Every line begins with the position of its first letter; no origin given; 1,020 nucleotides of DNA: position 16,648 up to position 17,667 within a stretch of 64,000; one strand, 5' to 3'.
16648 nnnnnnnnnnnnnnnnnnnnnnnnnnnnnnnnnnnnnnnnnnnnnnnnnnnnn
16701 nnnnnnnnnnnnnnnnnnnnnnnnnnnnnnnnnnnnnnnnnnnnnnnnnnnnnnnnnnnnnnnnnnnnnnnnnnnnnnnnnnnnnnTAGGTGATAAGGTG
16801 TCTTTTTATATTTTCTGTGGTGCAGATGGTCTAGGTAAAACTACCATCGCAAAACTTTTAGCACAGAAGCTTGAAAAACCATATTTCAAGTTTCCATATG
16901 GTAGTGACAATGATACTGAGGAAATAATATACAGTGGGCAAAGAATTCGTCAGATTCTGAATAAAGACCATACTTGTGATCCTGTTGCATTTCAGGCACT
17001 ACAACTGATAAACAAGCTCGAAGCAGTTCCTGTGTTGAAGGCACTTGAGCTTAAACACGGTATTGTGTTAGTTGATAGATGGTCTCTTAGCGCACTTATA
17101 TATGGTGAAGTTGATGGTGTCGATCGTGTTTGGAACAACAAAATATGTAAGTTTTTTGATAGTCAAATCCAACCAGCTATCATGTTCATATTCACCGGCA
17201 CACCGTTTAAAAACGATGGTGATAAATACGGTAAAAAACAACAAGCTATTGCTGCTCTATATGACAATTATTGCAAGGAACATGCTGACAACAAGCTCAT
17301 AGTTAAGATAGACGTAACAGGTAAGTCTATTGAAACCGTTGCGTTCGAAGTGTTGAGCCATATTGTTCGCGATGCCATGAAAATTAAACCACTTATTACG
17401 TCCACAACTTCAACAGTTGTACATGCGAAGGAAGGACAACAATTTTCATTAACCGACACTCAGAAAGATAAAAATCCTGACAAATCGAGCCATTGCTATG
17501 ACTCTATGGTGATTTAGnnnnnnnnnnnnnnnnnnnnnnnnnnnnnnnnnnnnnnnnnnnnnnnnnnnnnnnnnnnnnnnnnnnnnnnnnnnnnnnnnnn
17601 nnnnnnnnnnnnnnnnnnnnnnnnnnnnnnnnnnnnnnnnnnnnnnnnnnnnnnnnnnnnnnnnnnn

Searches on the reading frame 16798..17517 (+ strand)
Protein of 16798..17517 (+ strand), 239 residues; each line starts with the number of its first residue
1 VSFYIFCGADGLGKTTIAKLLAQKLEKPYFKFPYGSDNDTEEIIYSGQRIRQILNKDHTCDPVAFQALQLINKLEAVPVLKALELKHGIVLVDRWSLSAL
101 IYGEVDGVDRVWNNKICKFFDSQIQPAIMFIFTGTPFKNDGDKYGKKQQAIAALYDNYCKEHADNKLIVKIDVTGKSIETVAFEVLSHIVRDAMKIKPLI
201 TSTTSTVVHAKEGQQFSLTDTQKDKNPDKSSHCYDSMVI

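Call 5: search_protein_families(library=pfam, proteins=[window:16798-17517:+], max_evalue=0.01)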
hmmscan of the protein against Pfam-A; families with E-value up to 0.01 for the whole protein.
window:16798-17517:+ (239 aa): 5 families
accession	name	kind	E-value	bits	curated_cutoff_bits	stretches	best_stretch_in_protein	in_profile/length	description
PF02223.23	Thymidylate_kin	-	3.6e-09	37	27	1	8-133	3-125/185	Thymidylate kinase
PF13521.12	AAA_28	-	4.3e-06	27.5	27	1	4-144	2-129/164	AAA domain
PF00004.35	AAA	-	9.6e-05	23.3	21.2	1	5-56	2-52/131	ATPase family associated with various cellular activities (AAA)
PF20720.3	nSTAND3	-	0.0054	16.9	27.2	0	4-35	20-51/155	Novel STAND NTPase 3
PF13401.12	AAA_22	-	0.0091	16.7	27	0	3-40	7-47/130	AAA domain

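Call 7: search_protein_families(library=phrogs, proteins=[window:16798-17517:+], max_evalue=0.001)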
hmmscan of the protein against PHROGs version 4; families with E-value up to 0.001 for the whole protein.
window:16798-17517:+ (239 aa): 4 families
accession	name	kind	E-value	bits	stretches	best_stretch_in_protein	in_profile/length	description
phrog_761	-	other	4.9e-09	37.3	1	3-196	21-218/362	thymidylate kinase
phrog_2107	-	other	4.4e-06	27.5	1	4-191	6-193/201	thymidylate kinase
phrog_5846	-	DNA, RNA and nucleotide metabolism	0.00021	21.7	1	2-29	39-66/380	clamp loader of DNA polymerase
phrog_168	-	DNA, RNA and nucleotide metabolism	0.00026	21.8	1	5-42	46-82/314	clamp loader of DNA polymerase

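Call 12: search_protein_families(library=ncbifam, proteins=[window:16798-17517:+], max_evalue=0.01)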
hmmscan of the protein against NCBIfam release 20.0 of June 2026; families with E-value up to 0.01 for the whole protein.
window:16798-17517:+ (239 aa): 9 families
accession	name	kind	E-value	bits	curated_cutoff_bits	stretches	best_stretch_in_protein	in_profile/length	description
TIGR00041.1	DTMP_kinase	equivalog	2.9e-10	40.2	83.25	1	2-160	5-172/196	dTMP kinase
NF003012.0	PRK03839.1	equivalog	2e-05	24.6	152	0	7-29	6-28/180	putative kinase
TIGR02397.1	dnaX_nterm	equivalog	0.00012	21.5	250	1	4-25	39-60/355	DNA polymerase III subunit gamma/tau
NF011514.0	PRK14953.1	equivalog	0.0011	18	536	1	3-25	40-62/488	DNA polymerase III subunits gamma and tau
NF005923.0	PRK07933.1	equivalog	0.0014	18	193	1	7-103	6-104/213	dTMP kinase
TIGR00763.1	lon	equivalog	0.0025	16.4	608.05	1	5-43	357-395/795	endopeptidase La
NF004046.1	PRK05563.1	equivalog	0.0037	16.2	400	1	4-23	40-59/567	DNA polymerase III subunit gamma/tau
NF011517.0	PRK14956.1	equivalog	0.005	15.7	654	1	4-26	43-65/486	DNA polymerase III subunits gamma and tau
NF004549.0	PRK05896.1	equivalog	0.0098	14.6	578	0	4-25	41-62/642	DNA polymerase III subunits gamma and tau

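Call 13: search_solved_structures(query=window:16798-17517:+, max_evalue=0.01, show_alignments=2)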
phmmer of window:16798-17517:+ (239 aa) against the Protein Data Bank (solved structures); distinct sequences matched with E-value up to 0.01: 10.
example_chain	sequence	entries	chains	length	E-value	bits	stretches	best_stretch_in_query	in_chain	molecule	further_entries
2yof_A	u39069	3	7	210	5.5e-05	26.1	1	3-191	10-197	THYMIDYLATE KINASE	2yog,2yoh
2wwf_A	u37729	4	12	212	5.7e-05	26.1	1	3-191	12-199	THYMIDILATE KINASE, PUTATIVE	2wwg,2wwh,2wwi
3hjn_A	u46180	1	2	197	0.0012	21.7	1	3-185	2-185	Thymidylate kinase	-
2pbr_A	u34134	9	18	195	0.0015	21.4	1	5-132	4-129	Thymidylate kinase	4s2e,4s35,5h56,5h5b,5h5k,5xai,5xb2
5xbh_A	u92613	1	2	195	0.0016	21.3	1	5-132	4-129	Thymidylate kinase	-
4cvn_A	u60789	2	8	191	0.0091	18.8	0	6-30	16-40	PUTATIVE ADENYLATE KINASE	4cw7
7ksl_C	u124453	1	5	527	0.0092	18.8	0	5-43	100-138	Lon protease homolog, mitochondrial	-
7ksm_A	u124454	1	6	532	0.0093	18.8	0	5-43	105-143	Lon protease homolog, mitochondrial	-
7krz_A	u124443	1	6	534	0.0093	18.8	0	5-43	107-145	Lon protease homolog, mitochondrial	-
22ib_A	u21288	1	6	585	0.0098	18.7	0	5-43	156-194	Lon protease homolog, mitochondrial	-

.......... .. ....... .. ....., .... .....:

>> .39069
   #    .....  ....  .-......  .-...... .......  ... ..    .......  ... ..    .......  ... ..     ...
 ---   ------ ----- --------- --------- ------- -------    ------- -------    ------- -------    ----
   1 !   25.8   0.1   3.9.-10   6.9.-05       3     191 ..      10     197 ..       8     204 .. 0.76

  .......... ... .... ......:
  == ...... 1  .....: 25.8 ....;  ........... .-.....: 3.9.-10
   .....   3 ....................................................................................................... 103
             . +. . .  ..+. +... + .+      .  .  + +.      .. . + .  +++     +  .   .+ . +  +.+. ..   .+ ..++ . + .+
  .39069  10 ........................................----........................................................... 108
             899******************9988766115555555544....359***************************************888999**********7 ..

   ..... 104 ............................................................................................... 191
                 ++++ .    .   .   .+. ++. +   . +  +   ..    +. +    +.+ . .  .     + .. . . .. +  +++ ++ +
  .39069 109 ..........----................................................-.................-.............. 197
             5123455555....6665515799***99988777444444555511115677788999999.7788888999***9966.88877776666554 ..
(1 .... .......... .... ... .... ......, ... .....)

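Call 63: search_dna_similar(query=window:16798-17517:+, collection=phages, mode=protein, max_evalue=0.001, max_rows=25)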
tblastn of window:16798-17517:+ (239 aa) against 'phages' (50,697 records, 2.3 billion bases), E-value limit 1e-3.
No match.
